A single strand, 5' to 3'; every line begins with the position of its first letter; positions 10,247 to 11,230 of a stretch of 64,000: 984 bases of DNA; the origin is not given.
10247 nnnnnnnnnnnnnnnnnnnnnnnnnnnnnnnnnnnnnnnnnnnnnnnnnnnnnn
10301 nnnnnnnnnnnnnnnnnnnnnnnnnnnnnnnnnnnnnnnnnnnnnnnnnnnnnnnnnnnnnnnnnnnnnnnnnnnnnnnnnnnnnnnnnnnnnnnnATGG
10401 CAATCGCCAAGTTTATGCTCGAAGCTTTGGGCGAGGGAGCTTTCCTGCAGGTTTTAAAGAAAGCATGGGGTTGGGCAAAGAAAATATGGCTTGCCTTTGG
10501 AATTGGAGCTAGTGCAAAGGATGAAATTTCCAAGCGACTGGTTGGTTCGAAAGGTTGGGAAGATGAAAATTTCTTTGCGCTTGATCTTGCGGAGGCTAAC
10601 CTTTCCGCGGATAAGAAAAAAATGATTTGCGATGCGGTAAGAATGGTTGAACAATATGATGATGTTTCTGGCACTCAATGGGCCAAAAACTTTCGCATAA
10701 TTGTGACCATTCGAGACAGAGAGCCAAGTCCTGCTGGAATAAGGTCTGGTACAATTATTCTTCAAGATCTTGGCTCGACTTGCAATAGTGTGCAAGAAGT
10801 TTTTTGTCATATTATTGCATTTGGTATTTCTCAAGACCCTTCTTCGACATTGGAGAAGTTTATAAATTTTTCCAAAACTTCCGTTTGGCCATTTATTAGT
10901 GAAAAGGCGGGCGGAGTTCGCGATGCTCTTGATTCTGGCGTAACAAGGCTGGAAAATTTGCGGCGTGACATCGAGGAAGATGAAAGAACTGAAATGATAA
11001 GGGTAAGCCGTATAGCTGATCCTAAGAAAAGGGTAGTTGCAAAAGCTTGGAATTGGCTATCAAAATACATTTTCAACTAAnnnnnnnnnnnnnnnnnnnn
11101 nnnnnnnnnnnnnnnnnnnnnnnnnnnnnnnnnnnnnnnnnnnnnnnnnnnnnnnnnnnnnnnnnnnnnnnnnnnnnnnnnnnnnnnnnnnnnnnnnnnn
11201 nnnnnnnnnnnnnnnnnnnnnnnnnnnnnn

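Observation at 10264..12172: G+C-richer two-gene cassette with a consensus sigma70 promoter, strong SD sites and its own terminator, next to tRNA-Leu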

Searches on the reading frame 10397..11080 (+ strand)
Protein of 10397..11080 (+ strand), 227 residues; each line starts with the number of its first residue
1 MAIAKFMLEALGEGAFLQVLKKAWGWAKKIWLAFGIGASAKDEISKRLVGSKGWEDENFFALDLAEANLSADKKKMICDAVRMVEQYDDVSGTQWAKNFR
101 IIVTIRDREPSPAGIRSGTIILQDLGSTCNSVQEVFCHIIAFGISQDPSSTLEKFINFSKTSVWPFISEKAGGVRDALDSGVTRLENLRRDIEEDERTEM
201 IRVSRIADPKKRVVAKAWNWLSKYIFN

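Call 7: search_protein_families(library=pfam, proteins=[window:10397-11080:+], max_evalue=0.1)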
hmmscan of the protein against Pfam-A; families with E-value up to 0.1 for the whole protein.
window:10397-11080:+ (227 aa): 0 families

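Call 8: search_protein_families(library=phrogs, proteins=[window:10397-11080:+], max_evalue=0.1)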
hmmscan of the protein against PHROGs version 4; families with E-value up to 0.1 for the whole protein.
window:10397-11080:+ (227 aa): 0 families
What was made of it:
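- On Prophage or phage-derived module: PHROGs gave no hits (call 8).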

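Call 9: search_protein_families(library=padloc, proteins=[window:10397-11080:+], max_evalue=0.1)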
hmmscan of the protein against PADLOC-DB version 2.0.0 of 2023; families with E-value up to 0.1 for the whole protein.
window:10397-11080:+ (227 aa): 0 families

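Call 10: search_protein_families(library=ncbifam, proteins=[window:10397-11080:+], max_evalue=0.1)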
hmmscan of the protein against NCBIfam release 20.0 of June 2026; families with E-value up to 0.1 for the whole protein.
window:10397-11080:+ (227 aa): 0 families
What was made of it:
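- On Type IV secretion membrane component (VirB6, PrgH or TrbL type): Pfam and NCBIfam gave no significant hit for B (calls 7, 10).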

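Call 11: find_homologous_proteins(query=window:10397-11080:+)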
Query window:10397-11080:+ (227 aa): 4 proteins with E <= 0.001 among 417 candidates.
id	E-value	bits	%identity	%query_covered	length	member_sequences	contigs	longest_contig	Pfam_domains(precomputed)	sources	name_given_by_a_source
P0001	1.7e-146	504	100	100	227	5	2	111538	-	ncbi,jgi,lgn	-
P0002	3.6e-47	179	42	86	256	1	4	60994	-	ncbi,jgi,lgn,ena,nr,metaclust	ncbi:MAG: Antifreeze glycoprotein H1C1A1 [Parcubacteria group bacterium GW2011_GWD2_38_11]|nr:MAG: A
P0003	9.6e-45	171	49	81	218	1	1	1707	-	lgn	-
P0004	2.3e-44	170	46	87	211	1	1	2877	-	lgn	-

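Call 12: find_encoding_contigs(protein=P0002, flank=10000, max_places=4)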
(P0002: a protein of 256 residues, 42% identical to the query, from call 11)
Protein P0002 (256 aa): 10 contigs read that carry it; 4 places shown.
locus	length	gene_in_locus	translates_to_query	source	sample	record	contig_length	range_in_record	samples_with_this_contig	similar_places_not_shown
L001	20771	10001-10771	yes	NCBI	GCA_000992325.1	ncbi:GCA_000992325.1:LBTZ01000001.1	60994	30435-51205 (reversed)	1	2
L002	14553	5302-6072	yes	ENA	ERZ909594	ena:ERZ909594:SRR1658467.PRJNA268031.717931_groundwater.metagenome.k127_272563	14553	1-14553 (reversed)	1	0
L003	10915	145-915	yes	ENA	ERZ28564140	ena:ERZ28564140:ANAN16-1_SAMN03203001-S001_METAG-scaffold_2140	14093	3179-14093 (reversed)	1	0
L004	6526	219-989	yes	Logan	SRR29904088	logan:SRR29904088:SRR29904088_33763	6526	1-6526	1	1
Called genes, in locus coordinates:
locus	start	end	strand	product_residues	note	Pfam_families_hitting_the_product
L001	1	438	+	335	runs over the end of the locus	PF06723:MreB_Mbl, PF00022:Actin (weak), PF00012:HSP70, PF14450:FtsA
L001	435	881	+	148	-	PF13366:PDDEXK_3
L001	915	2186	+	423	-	PF13439:Glyco_transf_4, PF20706:GT4-conflict, PF00534:Glycos_transf_1, PF13692:Glyco_trans_1_4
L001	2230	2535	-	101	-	-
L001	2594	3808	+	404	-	PF13439:Glyco_transf_4, PF00534:Glycos_transf_1, PF13692:Glyco_trans_1_4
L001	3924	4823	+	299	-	PF13177:DNA_pol3_delta2, PF00004:AAA (weak)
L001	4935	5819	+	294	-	PF08478:POTRA_1 (weak)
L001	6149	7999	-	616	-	PF13231:PMT_2 (weak)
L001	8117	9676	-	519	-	PF13231:PMT_2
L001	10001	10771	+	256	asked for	-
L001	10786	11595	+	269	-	-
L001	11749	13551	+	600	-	-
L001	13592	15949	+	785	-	-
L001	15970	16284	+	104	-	PF18908:DUF5663 (weak)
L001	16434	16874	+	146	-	-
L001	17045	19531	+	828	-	PF26449:DUF8128, PF10412:TrwB_AAD_bind (faint), PF12696:TraG-D_C (weak)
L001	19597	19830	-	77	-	-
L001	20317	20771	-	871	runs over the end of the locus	-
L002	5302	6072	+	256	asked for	-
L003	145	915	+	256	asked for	-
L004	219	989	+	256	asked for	-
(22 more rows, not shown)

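Call 13: find_encoding_contigs(protein=P0001, flank=10000, max_places=4)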
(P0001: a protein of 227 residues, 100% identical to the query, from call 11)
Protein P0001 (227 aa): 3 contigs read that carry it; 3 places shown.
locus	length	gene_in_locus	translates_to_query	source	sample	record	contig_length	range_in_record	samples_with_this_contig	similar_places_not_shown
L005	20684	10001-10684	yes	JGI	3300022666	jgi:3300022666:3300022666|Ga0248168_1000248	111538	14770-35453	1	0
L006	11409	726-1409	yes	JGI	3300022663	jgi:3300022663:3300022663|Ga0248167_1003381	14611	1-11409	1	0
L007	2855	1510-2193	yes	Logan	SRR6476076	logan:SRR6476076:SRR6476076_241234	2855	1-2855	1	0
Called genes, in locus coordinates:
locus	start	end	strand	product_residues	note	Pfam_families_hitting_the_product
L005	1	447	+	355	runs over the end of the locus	PF00119:ATP-synt_A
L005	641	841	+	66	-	PF00137:ATP-synt_C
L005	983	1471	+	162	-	PF00430:ATP-synt_B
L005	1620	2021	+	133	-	PF00213:OSCP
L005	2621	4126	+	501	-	PF02874:ATP-synt_ab_N, PF00006:ATP-synt_ab, PF06745:ATPase (faint), PF00306:ATP-synt_ab_C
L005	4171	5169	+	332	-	PF00231:ATP-synt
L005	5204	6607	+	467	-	PF02874:ATP-synt_ab_N, PF00006:ATP-synt_ab, PF22919:ATP-synt_VA_C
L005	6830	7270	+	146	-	PF02823:ATP-synt_DE_N, PF00401:ATP-synt_DE (weak)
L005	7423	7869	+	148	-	PF20393:Pro_CA_2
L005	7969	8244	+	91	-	-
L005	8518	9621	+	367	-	PF14257:DUF4349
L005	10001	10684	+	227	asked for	-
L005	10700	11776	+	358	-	-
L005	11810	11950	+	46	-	-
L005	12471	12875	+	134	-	PF05635:23S_rRNA_IVP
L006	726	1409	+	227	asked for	-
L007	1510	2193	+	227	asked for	-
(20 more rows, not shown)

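Call 14: find_encoding_contigs(protein=P0004, flank=5000, max_places=3)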
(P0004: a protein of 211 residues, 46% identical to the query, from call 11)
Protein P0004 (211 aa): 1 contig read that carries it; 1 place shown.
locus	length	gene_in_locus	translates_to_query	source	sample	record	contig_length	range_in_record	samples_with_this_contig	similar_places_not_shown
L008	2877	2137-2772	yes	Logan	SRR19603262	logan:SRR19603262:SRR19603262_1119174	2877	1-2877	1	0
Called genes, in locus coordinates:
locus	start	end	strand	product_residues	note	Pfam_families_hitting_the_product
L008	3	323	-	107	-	?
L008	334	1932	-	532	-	PF13231:PMT_2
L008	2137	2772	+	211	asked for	-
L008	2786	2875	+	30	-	?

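Call 15: find_encoding_contigs(protein=P0003, flank=5000, max_places=3)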
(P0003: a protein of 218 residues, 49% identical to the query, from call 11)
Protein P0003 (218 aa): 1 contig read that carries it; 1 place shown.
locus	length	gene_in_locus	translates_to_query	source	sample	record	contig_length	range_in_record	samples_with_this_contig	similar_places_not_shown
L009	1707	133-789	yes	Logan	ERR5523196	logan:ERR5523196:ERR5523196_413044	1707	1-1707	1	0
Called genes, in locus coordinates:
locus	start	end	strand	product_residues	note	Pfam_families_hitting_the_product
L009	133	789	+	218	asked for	-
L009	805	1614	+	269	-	-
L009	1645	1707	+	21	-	?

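Call 37: find_homologous_proteins(query=A3)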
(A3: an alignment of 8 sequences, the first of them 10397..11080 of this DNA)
Query A3 (8 sequences) (227 aa, profile of the alignment): 8 proteins with E <= 0.001 among 7451 candidates.
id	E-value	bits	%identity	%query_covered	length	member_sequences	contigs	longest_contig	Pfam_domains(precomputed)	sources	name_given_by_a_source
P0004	4.5e-95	335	46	87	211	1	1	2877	-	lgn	-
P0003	5.9e-91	321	49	81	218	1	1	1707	-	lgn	-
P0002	7.9e-91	321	42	86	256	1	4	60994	-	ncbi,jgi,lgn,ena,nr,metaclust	ncbi:MAG: Antifreeze glycoprotein H1C1A1 [Parcubacteria group bacterium GW2011_GWD2_38_11]|nr:MAG: A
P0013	1.2e-87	311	36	74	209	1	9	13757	-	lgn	-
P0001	5.4e-86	305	100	100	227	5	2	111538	-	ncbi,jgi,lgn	-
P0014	1.3e-84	301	36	70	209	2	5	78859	-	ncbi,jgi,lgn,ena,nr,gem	ncbi:MAG TPA: hypothetical protein P5323_03205 [Candidatus Moranbacteria bacterium]|nr:hypothetical 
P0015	1.0e-69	252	35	89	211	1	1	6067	-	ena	-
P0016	2.9e-63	231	41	60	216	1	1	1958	-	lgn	-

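Call 43: search_protein_families(library=pfam, proteins=[L001:11749-13551:+, L001:13592-15949:+, L001:15970-16284:+, L001:16434-16874:+, L001:17045-19531:+, L001:19597-19830:-], max_evalue=0.05)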
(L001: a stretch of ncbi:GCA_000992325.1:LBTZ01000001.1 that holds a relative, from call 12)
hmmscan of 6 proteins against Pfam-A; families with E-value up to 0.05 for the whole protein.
L001:11749-13551:+ (600 aa): 1 family
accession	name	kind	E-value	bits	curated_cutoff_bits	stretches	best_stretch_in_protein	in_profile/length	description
PF19767.4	DUF6254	-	0.018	15.4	39.5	0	83-101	8-26/36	Family of unknown function (DUF6254)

L001:13592-15949:+ (785 aa): 0 families

L001:15970-16284:+ (104 aa): 1 family
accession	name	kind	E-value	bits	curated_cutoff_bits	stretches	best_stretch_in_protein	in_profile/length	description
PF18908.5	DUF5663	-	0.00042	21.3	23.7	1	15-97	1-82/84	Protein of unknown function (DUF5663)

L001:16434-16874:+ (146 aa): 0 families

L001:17045-19531:+ (828 aa): 5 families
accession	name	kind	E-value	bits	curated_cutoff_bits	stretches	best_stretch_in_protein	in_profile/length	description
PF10412.15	TrwB_AAD_bind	-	6.4e-08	32.3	20.5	1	641-732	218-310/387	Type IV secretion-system coupling protein DNA-binding domain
PF12696.13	TraG-D_C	-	1.4e-06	28.7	22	1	673-741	2-73/126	TraM recognition site of TraD and TraG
PF01935.23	DUF87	-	0.00019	22.1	23.2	1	404-483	12-84/220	Helicase HerA, central domain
PF13401.12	AAA_22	-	0.0041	17.9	27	0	415-465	4-55/130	AAA domain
PF02534.20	T4SS-DNA_transf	-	0.0078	15.6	20.1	0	608-715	239-347/468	Type IV secretory system Conjugative DNA transfer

L001:19597-19830:- (77 aa): 0 families

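Call 44: search_solved_structures(query=L001:13592-15949:+, max_evalue=0.1)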
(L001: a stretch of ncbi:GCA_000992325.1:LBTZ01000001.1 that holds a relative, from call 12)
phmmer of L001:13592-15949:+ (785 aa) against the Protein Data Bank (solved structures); distinct sequences matched with E-value up to 0.1: 0.

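Call 45: search_solved_structures(query=L001:17045-19531:+, max_evalue=0.1)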
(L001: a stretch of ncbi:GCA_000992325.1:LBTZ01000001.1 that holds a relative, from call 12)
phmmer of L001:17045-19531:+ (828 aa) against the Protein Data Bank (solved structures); distinct sequences matched with E-value up to 0.1: 3.
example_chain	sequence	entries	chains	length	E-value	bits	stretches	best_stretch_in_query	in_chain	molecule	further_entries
1gl6_A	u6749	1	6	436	0.0056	18.3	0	415-458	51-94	ATPASE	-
1e9r_A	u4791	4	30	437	0.0056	18.3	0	415-458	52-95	CONJUGAL TRANSFER PROTEIN TRWB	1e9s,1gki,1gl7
6sz9_A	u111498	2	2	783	0.061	14.9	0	392-456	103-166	IcmO (DotL)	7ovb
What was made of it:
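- ATPase identity: TrwB_AAD_bind, TraG-D_C and DUF87 domains (call 43) and a weak TrwB match in the PDB (call 45).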

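Call 49: predict_structure(alignment_id=A5)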
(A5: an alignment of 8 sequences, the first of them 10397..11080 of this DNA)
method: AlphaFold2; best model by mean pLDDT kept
length: 227 residues; sequences in the alignment: 8
mean_pLDDT: 67.3   pTM: 0.64
mean pLDDT of the five models: 67.3, 60.2, 59.0, 57.3, 56.2
residues with pLDDT >= 90: 1; 70-90: 120; 50-70: 57; < 50: 49
segments of 3 or more residues with pLDDT < 50: 9-13, 36-41, 48-52, 108-112, 172-189, 221-227
pLDDT, mean of each block of 10 residues (from residue 1): 49 65 82 54 51 60 81 86 84 81 60 62 87 87 79 80 76 41 43 57 71 63 41
secondary structure, 60 per line:
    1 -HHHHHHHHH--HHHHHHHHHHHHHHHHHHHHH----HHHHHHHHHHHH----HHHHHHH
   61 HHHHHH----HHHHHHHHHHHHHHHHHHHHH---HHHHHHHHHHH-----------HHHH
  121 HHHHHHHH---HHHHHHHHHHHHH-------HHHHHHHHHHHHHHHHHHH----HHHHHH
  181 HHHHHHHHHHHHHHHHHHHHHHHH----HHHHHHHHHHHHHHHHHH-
elements in order: H2-10 H13-33 H38-49 H54-66 H71-91 H95-105 H117-128 H132-144 H152-170 H175-204 H209-226

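Call 59: fold_search(model_id=the predicted structure, library=pdb)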
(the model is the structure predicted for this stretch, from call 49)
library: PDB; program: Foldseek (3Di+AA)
matches with E <= 10: 154; with E <= 0.001: 0
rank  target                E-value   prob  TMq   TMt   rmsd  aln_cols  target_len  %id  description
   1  8f6r_A                6.3e-01  0.13  0.20  0.20  15.4       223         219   13  CryoEM structure of designed modular protein oligomer C6-79 (released 2023-11-29)
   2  9b3t_F                9.9e-01  0.08  0.14  0.13  17.5       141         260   19  Octameric prenyltransferase domain of linkerless Fusicoccadiene synthase with C2 symmetry without associated cyclase d (released 2024-09-25)
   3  2e94_A                1.0e+00  0.10  0.14  0.11  14.8       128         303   15  S. cerevisiae geranylgeranyl pyrophosphate synthase in complex with magnesium and BPH-364 (released 2007-06-12)
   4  2e92_A                1.1e+00  0.12  0.15  0.12  14.9       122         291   16  S. cerevisiae geranylgeranyl pyrophosphate synthase in complex with magnesium and BPH-261 (released 2007-06-12)
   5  5z2c_G                1.6e+00  0.09  0.20  0.13  12.7       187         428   12  Crystal structure of ALPK-1 N-terminal domain in complex with ADP-heptose (released 2018-08-22)
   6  1col_A                1.6e+00  0.07  0.18  0.20  15.3       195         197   12  REFINED STRUCTURE OF THE PORE-FORMING DOMAIN OF COLICIN A AT 2.4 ANGSTROMS RESOLUTION (released 1992-07-15)
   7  5z2c_C                1.7e+00  0.10  0.20  0.13  11.6       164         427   13  Crystal structure of ALPK-1 N-terminal domain in complex with ADP-heptose (released 2018-08-22)
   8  2z4y_A                1.8e+00  0.08  0.14  0.11  15.0       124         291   16  S. cerevisiae geranylgeranyl pyrophosphate synthase in complex with magnesium and BPH-252 (released 2008-07-01)
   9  6ixg_A                1.9e+00  0.03  0.13  0.14  29.1       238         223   16  Crystal structure of native apo SH3BP5 (P41) (released 2019-03-20)
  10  5cwp                  2.3e+00  0.05  0.17  0.17  15.0       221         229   14  Crystal structure of de novo designed helical repeat protein DHR79 (released 2015-12-16)
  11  7ux1_A                2.6e+00  0.03  0.14  0.06  27.2       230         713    9  EcMscK in an Open Conformation (released 2022-11-23)
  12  6djl_E                3.0e+00  0.02  0.11  0.11  28.6       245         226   16  Crystal structure of the Rab11 GEF SH3BP5 bound to nucleotide free Rab11A (released 2018-09-26)
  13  2e90_B                3.3e+00  0.07  0.14  0.11  14.1       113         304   16  S. cerevisiae geranylgeranyl pyrophosphate synthase in complex with magnesium, pyrophosphate and FPP (released 2007-06-12)
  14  2z7h_A                3.3e+00  0.03  0.11  0.09  15.7       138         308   14  S. cerevisiae geranylgeranyl pyrophosphate synthase in complex with inhibitor BPH-210 (released 2008-05-06)
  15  8wjo_B                3.5e+00  0.02  0.13  0.11  38.9       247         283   14  Cryo-EM structure of 8-subunit Smc5/6 arm region (released 2024-06-26)
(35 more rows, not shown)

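Call 60: fold_search(model_id=the predicted structure, library=viral)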
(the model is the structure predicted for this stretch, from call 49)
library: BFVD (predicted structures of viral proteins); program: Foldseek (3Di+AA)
matches with E <= 10: 170; with E <= 0.001: 0
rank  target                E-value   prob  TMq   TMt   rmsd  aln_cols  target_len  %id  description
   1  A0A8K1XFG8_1          1.7e-01  0.11  0.14  0.04  23.2       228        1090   13  (no name in the UniProt tables at hand)
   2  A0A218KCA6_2          1.1e+00  0.06  0.17  0.05  26.9       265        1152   12  Putative tail tape measure protein [Bacillus phage PBC2]
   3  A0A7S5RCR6            1.1e+00  0.14  0.25  0.13  14.6       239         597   11  (no name in the UniProt tables at hand)
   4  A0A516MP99            1.2e+00  0.05  0.15  0.06  33.9       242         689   12  (no name in the UniProt tables at hand)
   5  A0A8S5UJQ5            1.3e+00  0.06  0.17  0.14  44.8       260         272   12  Uncharacterized protein [Podoviridae sp. ct9A73]
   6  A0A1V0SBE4            1.5e+00  0.08  0.16  0.08  17.1       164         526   12  Ankyrin repeat protein [Catovirus CTV1]
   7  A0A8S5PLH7            1.8e+00  0.03  0.13  0.11  29.6       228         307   16  Uncharacterized protein [Podoviridae sp. ctnCN2]
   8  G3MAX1                1.8e+00  0.08  0.19  0.26  12.3       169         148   12  Gp591 [Bacillus phage G]
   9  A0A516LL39            1.8e+00  0.06  0.20  0.11  18.3       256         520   12  (no name in the UniProt tables at hand)
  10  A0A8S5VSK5            1.8e+00  0.03  0.13  0.11  21.9       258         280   10  (no name in the UniProt tables at hand)
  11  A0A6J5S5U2            1.9e+00  0.07  0.17  0.17  16.8       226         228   10  Uncharacterized protein [uncultured Caudovirales phage]
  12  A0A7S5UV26            2.3e+00  0.06  0.15  0.23  15.2       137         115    9  (no name in the UniProt tables at hand)
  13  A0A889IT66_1          2.4e+00  0.03  0.15  0.05  31.4       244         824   15  (no name in the UniProt tables at hand)
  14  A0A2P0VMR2            2.5e+00  0.12  0.30  0.17  14.4       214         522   11  Uncharacterized protein [Tetraselmis virus 1]
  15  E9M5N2                2.5e+00  0.04  0.17  0.15  19.8       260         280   10  Uncharacterized protein [Cricetid gammaherpesvirus 2]
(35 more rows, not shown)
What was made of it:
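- On Prophage or phage-derived module: BFVD fold search gave nothing (call 60).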

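Call 88: find_related_loci(query=A5, collection=viral_contigs, flank=5000)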
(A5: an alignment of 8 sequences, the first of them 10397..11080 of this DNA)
Query A5 (227 aa) in viral_contigs; peptide patterns used: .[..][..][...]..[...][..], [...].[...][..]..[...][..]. (x = any residue, [..] = any of these).
67 stretches matched a pattern, but none encodes a relative of the query by tblastn (E <= 1e-3).

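Call 109: search_solved_structures(query=A5, max_evalue=1)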
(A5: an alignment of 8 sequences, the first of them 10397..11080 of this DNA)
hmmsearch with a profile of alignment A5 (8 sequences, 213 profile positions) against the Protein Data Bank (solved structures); distinct sequences matched with E-value up to 1: 1.
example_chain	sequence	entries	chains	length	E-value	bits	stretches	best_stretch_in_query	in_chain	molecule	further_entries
9mn2_A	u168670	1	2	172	0.22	13.9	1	152-200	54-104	IgA FC receptor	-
